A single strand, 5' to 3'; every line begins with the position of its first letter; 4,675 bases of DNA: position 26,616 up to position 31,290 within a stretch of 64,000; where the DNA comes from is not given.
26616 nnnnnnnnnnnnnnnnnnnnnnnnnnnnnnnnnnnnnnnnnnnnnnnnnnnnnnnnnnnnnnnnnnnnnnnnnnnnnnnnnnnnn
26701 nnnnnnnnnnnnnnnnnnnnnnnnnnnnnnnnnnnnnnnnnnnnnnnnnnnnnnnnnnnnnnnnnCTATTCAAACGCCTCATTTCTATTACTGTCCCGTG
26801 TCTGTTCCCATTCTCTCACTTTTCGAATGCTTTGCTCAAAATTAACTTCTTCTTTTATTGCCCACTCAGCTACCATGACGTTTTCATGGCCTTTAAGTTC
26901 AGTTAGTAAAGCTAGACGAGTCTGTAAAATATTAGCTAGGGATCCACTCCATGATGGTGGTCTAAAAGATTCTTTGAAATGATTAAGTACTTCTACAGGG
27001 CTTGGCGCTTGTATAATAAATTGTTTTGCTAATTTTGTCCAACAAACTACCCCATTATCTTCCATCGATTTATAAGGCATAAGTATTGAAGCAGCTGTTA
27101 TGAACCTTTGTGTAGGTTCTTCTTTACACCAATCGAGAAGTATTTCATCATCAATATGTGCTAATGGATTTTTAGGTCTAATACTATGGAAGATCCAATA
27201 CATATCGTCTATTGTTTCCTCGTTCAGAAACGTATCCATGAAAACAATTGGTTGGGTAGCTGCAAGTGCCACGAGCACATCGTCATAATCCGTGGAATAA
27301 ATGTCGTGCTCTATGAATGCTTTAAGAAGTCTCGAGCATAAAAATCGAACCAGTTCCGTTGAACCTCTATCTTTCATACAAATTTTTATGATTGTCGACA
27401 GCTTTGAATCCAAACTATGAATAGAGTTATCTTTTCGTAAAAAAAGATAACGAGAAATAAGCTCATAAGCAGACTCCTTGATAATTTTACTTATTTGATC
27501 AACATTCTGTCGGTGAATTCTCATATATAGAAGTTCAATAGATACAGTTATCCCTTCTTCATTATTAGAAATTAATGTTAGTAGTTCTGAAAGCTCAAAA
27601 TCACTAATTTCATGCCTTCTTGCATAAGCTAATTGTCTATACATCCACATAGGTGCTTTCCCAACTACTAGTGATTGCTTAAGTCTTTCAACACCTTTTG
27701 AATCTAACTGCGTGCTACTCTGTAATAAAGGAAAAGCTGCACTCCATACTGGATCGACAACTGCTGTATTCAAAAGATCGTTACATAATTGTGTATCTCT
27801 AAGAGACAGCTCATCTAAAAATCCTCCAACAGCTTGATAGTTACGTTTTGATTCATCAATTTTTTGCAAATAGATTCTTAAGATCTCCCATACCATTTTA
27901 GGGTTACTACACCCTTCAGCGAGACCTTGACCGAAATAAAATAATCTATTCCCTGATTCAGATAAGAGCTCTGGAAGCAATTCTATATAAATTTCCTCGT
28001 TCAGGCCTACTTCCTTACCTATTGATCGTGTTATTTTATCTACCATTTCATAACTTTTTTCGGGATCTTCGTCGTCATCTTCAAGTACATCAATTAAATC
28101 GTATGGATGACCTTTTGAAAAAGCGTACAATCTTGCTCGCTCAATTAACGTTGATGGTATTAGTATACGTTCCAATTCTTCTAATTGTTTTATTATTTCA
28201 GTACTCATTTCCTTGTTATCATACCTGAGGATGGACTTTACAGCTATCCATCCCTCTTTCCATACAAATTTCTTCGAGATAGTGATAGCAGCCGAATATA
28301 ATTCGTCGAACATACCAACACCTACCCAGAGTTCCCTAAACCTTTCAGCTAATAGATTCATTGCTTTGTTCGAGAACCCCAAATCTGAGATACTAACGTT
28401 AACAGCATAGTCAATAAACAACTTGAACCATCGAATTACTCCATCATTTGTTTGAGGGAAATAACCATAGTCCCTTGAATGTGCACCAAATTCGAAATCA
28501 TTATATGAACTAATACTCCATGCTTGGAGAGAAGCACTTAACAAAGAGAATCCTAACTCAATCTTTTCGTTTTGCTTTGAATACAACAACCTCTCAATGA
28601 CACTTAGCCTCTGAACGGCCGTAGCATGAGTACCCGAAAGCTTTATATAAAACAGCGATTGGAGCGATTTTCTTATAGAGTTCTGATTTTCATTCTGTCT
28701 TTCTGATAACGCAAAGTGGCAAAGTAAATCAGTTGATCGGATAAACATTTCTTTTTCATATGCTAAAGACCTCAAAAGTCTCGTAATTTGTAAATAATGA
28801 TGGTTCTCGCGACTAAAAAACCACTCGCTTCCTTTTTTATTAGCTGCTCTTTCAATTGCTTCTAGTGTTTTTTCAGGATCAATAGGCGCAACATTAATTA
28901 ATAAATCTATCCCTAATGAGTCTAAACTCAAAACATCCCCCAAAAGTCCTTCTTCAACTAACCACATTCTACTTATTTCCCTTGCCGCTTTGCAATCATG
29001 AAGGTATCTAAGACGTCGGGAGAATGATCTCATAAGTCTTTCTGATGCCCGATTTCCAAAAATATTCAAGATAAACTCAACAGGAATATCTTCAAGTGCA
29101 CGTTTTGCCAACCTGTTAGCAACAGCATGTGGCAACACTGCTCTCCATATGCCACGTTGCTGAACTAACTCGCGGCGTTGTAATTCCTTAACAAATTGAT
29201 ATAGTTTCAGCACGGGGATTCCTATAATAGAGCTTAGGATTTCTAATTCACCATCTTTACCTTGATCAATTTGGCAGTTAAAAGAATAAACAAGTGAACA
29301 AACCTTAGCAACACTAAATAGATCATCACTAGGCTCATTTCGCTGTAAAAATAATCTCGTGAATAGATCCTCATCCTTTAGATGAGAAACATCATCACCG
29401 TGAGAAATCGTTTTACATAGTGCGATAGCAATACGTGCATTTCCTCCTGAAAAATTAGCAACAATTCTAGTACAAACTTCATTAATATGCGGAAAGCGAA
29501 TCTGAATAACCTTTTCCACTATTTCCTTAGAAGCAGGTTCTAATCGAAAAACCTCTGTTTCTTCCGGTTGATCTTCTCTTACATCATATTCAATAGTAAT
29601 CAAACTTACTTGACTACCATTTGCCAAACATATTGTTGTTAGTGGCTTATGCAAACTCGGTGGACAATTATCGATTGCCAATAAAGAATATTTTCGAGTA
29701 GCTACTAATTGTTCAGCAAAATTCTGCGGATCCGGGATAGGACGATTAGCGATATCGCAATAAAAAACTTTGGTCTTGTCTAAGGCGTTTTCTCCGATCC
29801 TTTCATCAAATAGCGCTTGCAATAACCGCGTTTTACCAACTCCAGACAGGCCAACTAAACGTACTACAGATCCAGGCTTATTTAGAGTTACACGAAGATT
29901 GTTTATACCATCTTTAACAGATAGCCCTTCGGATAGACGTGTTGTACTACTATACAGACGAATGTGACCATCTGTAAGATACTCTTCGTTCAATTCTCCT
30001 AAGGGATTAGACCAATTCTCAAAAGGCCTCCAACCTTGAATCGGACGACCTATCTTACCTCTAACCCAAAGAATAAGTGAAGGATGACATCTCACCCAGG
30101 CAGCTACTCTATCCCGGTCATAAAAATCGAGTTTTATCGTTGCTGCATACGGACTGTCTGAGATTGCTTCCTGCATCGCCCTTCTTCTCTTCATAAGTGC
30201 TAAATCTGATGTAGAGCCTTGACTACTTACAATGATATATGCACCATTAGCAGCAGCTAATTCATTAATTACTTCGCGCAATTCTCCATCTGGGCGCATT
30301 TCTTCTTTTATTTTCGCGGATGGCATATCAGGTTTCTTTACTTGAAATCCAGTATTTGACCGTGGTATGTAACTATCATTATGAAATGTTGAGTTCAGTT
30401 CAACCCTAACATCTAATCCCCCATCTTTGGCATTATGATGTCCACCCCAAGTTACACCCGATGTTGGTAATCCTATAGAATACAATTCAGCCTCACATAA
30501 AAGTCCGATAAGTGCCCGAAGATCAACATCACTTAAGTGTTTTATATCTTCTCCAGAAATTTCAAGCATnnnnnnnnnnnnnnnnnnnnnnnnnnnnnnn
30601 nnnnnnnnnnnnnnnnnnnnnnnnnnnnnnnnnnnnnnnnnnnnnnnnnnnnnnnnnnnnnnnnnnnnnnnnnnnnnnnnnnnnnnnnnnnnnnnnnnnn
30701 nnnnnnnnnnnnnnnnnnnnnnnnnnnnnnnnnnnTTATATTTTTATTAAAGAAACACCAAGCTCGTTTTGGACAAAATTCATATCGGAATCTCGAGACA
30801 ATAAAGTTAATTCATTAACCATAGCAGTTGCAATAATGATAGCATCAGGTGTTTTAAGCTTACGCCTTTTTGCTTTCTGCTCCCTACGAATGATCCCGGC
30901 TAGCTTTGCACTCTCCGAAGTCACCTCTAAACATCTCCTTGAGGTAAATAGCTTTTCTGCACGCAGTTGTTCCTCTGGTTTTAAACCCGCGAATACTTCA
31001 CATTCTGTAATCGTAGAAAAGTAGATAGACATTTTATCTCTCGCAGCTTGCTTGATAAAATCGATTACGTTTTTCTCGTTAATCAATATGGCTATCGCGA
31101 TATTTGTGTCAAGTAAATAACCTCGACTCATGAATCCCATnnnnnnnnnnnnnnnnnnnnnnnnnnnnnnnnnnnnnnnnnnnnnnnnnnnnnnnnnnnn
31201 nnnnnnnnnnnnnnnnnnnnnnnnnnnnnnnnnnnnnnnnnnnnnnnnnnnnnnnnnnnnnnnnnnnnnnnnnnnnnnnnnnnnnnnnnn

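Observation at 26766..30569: Mrr-nuclease/STAND NTPase/helical-repeat protein: Avs-like antiviral STAND candidate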

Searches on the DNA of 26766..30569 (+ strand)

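Call 8: search_dna_similar(query=window:26766-30569:+, collection=ecoli_genomes, mode=near, max_rows=15)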
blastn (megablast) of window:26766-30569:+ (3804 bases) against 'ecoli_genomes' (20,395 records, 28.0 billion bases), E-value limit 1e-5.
No match.

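Call 24: search_dna_similar(query=window:26766-30569:-, collection=ecoli_genomes, mode=distant, max_rows=10, max_evalue=0.001)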
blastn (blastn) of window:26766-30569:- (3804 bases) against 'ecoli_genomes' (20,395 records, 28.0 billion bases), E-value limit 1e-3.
No match.

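Call 27: search_dna_similar(query=L006:3995-7837:+, collection=ecoli_genomes, mode=distant, max_rows=10)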
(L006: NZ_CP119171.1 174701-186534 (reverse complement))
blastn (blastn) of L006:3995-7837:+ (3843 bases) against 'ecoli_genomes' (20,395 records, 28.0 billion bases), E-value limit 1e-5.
Records with a match: 176; places in all: 178; records where one place covers at least 80% of the query: 0.
Genomes with a match: 176 of 5426; with a place that covers at least 80% of the query: 0. Places per genome that has any: lowest 1, median 1, highest 2. On chromosomes: 178 places; on plasmids: 0.
Best place of each record, by identity: 60-80% 176.
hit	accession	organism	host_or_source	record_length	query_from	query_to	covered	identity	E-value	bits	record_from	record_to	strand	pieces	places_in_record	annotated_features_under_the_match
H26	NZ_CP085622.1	Escherichia coli strain EC71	Homo sapiens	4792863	1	1633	42%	65.3%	6e-93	353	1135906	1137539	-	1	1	hypothetical protein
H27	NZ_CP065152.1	Escherichia coli O150:H6 strain FEX669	ground chicken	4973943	1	1633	42%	65.3%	3e-91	347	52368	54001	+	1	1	hypothetical protein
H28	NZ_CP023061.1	Escherichia coli strain FORC_069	Homo sapiens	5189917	1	1633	42%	65.3%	7e-92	349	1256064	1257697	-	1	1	hypothetical protein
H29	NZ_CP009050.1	Escherichia coli NCCP15648 strain NCCP15648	stool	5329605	1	1633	42%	65.3%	7e-92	349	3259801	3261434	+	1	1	hypothetical protein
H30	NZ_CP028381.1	Escherichia coli strain RM10466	Bos taurus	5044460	1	1633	42%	65.3%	7e-92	349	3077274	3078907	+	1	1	hypothetical protein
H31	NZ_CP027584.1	Escherichia coli strain 00-3076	Homo sapiens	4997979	1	1633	42%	65.3%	7e-92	349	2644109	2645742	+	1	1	hypothetical protein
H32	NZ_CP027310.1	Escherichia coli strain 2014C-4135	Homo sapiens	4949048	1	1633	42%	65.3%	7e-92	349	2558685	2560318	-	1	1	hypothetical protein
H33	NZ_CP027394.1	Escherichia coli O104:H4 strain FDAARGOS_349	Homo sapiens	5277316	1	1633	42%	65.3%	7e-92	349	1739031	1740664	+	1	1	hypothetical protein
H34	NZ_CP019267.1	Escherichia coli strain 13C1079T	chicken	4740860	1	1633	42%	65.3%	7e-92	349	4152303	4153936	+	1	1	hypothetical protein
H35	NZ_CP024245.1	Escherichia coli O27:H7 strain B4103-1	missing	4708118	1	1633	42%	65.3%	7e-92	349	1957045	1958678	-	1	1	hypothetical protein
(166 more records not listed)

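Call 28: get_annotated_region(hit=H33, flank=6000)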
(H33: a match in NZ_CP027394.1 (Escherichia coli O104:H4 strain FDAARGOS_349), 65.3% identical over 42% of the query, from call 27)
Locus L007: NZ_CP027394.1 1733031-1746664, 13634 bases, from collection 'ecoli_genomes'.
description: Escherichia coli O104:H4 strain FDAARGOS_349 chromosome, complete genome
organism: Escherichia coli O104:H4 strain FDAARGOS_349 (NCBI taxid 1038927)
replicon: chromosome; assembly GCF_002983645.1
host: Homo sapiens; source: stool; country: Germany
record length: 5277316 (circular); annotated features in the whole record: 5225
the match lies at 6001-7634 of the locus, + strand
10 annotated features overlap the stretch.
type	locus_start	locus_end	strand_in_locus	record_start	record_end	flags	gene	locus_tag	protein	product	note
tmRNA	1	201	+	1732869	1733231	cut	ssrA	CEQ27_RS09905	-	transfer-messenger RNA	-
CDS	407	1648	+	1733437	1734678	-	-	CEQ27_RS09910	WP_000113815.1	integrase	-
CDS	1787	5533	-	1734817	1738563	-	-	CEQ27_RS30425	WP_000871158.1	hypothetical protein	-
CDS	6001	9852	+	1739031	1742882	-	-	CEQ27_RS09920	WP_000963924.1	hypothetical protein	-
CDS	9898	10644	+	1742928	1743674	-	-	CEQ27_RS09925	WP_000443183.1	hypothetical protein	-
CDS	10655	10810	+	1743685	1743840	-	-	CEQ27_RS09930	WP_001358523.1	hypothetical protein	-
CDS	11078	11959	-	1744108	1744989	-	-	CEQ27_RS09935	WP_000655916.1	hypothetical protein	-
CDS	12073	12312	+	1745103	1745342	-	-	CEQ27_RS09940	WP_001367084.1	helix-turn-helix transcriptional regulator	-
CDS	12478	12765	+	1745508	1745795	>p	-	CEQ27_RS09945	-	GTPase family protein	incomplete; partial in the middle of a contig; missing C-terminus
CDS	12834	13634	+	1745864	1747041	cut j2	-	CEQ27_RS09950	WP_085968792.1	IS3 family transposase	programmed frameshift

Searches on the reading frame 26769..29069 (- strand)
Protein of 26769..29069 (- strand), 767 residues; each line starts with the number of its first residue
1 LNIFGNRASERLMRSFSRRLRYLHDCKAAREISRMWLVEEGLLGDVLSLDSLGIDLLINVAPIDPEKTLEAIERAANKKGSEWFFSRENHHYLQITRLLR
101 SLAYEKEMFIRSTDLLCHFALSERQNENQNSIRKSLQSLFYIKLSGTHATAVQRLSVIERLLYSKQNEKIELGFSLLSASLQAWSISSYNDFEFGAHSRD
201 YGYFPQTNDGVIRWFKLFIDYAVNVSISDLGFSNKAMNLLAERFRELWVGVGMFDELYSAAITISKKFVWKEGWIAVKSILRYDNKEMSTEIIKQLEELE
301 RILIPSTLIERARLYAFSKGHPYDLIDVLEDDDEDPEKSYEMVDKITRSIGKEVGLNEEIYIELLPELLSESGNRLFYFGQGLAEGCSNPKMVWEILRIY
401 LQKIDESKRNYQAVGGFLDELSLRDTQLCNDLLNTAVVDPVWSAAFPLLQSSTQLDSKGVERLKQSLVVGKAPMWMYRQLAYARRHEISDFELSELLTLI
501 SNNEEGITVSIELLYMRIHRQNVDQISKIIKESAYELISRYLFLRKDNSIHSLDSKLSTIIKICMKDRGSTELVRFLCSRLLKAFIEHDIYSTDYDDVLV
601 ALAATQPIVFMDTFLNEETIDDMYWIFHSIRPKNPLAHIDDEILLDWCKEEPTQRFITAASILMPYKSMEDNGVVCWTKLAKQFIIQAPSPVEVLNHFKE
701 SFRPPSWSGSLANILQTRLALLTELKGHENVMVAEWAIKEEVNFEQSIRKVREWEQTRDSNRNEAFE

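Call 85: search_protein_representatives(protein=window:26769-29069:-)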
Query: 767 residues. Proteins with E-value up to 0.001 (for the whole library): 2230; up to 1e-10: 1549; up to 1e-30: 857. The best 150 are listed.
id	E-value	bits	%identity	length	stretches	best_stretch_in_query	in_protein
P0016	2.4e-223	760.0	47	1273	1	2-767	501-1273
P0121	3.6e-176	604.0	42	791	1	6-767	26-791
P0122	3.1e-175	600.9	42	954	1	4-767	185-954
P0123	3.4e-159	547.9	39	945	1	3-767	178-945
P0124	5.4e-159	547.2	41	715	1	58-767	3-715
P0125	1.1e-151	523.1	39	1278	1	8-767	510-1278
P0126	4.5e-150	517.8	38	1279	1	6-767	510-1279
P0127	3.8e-147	508.1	38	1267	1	10-767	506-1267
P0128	1.2e-146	506.4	37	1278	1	4-767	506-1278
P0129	5.7e-144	497.6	35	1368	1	4-762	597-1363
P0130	2.7e-143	495.3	35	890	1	8-767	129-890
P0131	6.4e-143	494.1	38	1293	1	4-762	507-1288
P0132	1.2e-141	489.9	39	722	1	57-762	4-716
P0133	2.2e-140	485.7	35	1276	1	2-767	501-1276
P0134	2.5e-140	485.5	37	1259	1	1-758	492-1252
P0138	7.5e-136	470.7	37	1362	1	3-767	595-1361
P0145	8.1e-130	450.8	34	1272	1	6-762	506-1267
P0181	4.5e-117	408.6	32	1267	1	2-766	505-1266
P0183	8.4e-117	407.8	33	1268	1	6-767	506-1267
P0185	2.1e-116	406.4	35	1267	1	7-767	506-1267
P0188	6.7e-116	404.8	34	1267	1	2-767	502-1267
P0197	3.8e-113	395.7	33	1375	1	4-767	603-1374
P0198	7.5e-112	391.4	33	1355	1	3-767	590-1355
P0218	1.2e-107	377.5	33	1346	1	10-767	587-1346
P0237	2.7e-104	366.4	31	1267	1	7-767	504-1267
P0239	4.4e-104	365.7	29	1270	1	7-767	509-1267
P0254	1.4e-101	357.5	33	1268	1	9-766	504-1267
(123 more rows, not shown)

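Call 86: search_protein_families(library=pfam, proteins=[P0129, P0138, P0197, P0198, P0218], max_evalue=0.01)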
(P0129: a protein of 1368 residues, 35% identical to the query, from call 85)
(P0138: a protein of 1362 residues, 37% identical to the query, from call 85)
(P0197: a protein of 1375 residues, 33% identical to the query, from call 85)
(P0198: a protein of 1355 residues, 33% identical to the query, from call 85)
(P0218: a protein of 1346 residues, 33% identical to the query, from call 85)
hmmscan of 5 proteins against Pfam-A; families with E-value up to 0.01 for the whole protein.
P0129 (1368 aa): 8 families
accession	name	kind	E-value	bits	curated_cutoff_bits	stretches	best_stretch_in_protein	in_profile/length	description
PF07819.20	PGAP1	-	1.7e-08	34.9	24.3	1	17-153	6-139/233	PGAP1-like alpha/beta domain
PF05057.20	DUF676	-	2.3e-08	34.3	20.3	1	18-149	8-131/217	Putative serine esterase (DUF676)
PF24096.1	DUF7379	-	9.3e-05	22.9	33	1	78-151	53-120/191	Domain of unknown function (DUF7379)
PF02089.21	Palm_thioest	-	0.00027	21.2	26.8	1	18-146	2-113/254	Palmitoyl protein thioesterase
PF02450.21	LCAT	-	0.00059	19.6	21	1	74-146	103-165/392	Lecithin:cholesterol acyltransferase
PF00561.26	Abhydrolase_1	-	0.00084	19.5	25.8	1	68-146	44-103/245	alpha/beta hydrolase fold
PF12697.13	Abhydrolase_6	-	0.0016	19.5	26.3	1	18-153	1-105/217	Alpha/beta hydrolase family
PF10561.15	C2orf69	-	0.0027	17.5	25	0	86-144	188-244/301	C2orf69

P0138 (1362 aa): 6 families
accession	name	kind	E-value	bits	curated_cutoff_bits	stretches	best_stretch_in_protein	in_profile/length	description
PF05057.20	DUF676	-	9.5e-07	29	20.3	1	16-146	5-129/217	Putative serine esterase (DUF676)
PF07819.20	PGAP1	-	0.00015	22.1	24.3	1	18-144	7-131/233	PGAP1-like alpha/beta domain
PF24096.1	DUF7379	-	0.00029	21.3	33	1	78-150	54-120/191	Domain of unknown function (DUF7379)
PF12697.13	Abhydrolase_6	-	0.0021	19.2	26.3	1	18-130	1-85/217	Alpha/beta hydrolase family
PF00561.26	Abhydrolase_1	-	0.0042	17.2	25.8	1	17-108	2-83/245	alpha/beta hydrolase fold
PF02089.21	Palm_thioest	-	0.0094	16.1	26.8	0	18-124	2-99/254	Palmitoyl protein thioesterase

P0197 (1375 aa): 2 families
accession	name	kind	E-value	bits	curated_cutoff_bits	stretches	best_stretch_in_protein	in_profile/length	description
PF05057.20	DUF676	-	3.9e-09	36.8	20.3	1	18-146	8-130/217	Putative serine esterase (DUF676)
PF08631.16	SPO22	-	0.0028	17.6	27.5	0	685-788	96-195/274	Meiosis protein SPO22/ZIP4 like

P0198 (1355 aa): 6 families
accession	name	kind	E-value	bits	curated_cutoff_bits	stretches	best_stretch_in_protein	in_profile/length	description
PF07819.20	PGAP1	-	9.5e-08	32.5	24.3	1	18-143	7-133/233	PGAP1-like alpha/beta domain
PF12697.13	Abhydrolase_6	-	3.8e-05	24.9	26.3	1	18-172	1-121/217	Alpha/beta hydrolase family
PF02089.21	Palm_thioest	-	0.00023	21.4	26.8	1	18-157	2-120/254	Palmitoyl protein thioesterase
PF00561.26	Abhydrolase_1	-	0.00094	19.3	25.8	1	17-137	2-102/245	alpha/beta hydrolase fold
PF13401.12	AAA_22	-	0.0039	17.9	27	0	326-382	9-59/130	AAA domain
PF05057.20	DUF676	-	0.0065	16.4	20.3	0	84-145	68-131/217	Putative serine esterase (DUF676)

P0218 (1346 aa): 2 families
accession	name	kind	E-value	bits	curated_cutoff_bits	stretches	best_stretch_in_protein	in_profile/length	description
PF01726.22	LexA_DNA_bind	-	1.2e-14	54.3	23.7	1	9-70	4-65/65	LexA DNA binding domain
PF12840.13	HTH_20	-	0.00042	20.7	27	1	13-62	6-49/51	Helix-turn-helix domain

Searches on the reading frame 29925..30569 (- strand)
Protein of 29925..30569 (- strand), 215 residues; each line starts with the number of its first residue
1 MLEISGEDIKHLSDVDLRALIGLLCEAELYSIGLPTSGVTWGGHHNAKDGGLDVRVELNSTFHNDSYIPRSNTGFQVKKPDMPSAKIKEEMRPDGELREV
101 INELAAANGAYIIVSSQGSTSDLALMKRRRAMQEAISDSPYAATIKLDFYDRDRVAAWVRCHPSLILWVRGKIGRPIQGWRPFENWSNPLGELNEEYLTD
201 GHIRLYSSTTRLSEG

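Call 44: predict_structure(alignment_id=A2)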
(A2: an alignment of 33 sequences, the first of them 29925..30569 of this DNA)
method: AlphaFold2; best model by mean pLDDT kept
length: 215 residues; sequences in the alignment: 33
mean_pLDDT: 75.5   pTM: 0.71
mean pLDDT of the five models: 75.5, 70.4, 65.9, 61.6, 59.5
residues with pLDDT >= 90: 22; 70-90: 121; 50-70: 59; < 50: 13
segments of 3 or more residues with pLDDT < 50: 183-189
pLDDT, mean of each block of 10 residues (from residue 1): 82 87 87 74 62 75 56 84 87 76 87 79 87 89 88 89 86 70 48 52 54 45
secondary structure, 60 per line:
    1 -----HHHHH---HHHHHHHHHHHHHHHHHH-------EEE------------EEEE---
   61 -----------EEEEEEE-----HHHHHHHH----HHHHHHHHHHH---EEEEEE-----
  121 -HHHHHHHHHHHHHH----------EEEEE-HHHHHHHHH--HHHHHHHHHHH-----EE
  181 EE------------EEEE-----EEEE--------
elements in order: H6-10 H14-31 E39-41 E54-57 E72-78 H84-91 H96-106 E110-115 H122-135 E146-150 H152-160 H163-173 E179-182 E195-198 E204-207

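Call 95: search_protein_families(library=pfam, alignment_id=A4, max_evalue=10)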
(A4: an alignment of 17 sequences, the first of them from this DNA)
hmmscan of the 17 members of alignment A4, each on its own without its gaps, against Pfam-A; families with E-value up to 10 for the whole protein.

A. member 1, seq(205 aa): 0 families

B. families by the number of members that match (of 17 scanned): 6 families
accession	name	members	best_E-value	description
PF13407.12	Peripla_BP_4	2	0.046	Periplasmic binding protein domain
PF02836.23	Glyco_hydro_2_C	2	0.072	Glycosyl hydrolases family 2, TIM barrel domain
PF07370.16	DUF1489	1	0.11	Protein of unknown function (DUF1489)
PF22206.1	Cas_Csm6_6H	1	0.14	CRISPR-associated protein Csm6 6H domain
PF04748.18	Polysacc_deac_2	1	0.19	Divergent polysaccharide deacetylase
PF22579.2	Cbm74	1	0.2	Carbohydrate binding module-like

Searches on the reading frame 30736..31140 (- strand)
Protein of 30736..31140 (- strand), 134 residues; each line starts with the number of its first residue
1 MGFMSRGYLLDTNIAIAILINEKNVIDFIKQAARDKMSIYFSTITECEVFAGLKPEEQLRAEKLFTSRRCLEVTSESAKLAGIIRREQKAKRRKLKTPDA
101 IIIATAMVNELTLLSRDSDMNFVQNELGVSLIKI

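Call 9: search_protein_families(library=pfam, proteins=[window:30736-31140:-], max_evalue=0.001)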
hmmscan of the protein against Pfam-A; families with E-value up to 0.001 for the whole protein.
window:30736-31140:- (134 aa): 1 family
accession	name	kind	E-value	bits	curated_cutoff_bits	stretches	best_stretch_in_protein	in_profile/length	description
PF01850.27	PIN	-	1.4e-14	55.2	23.6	1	8-121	1-115/120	PIN domain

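Call 10: search_protein_families(library=padloc, proteins=[window:30736-31140:-], max_evalue=0.001)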
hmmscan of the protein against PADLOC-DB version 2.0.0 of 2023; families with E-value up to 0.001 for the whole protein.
window:30736-31140:- (134 aa): 0 families
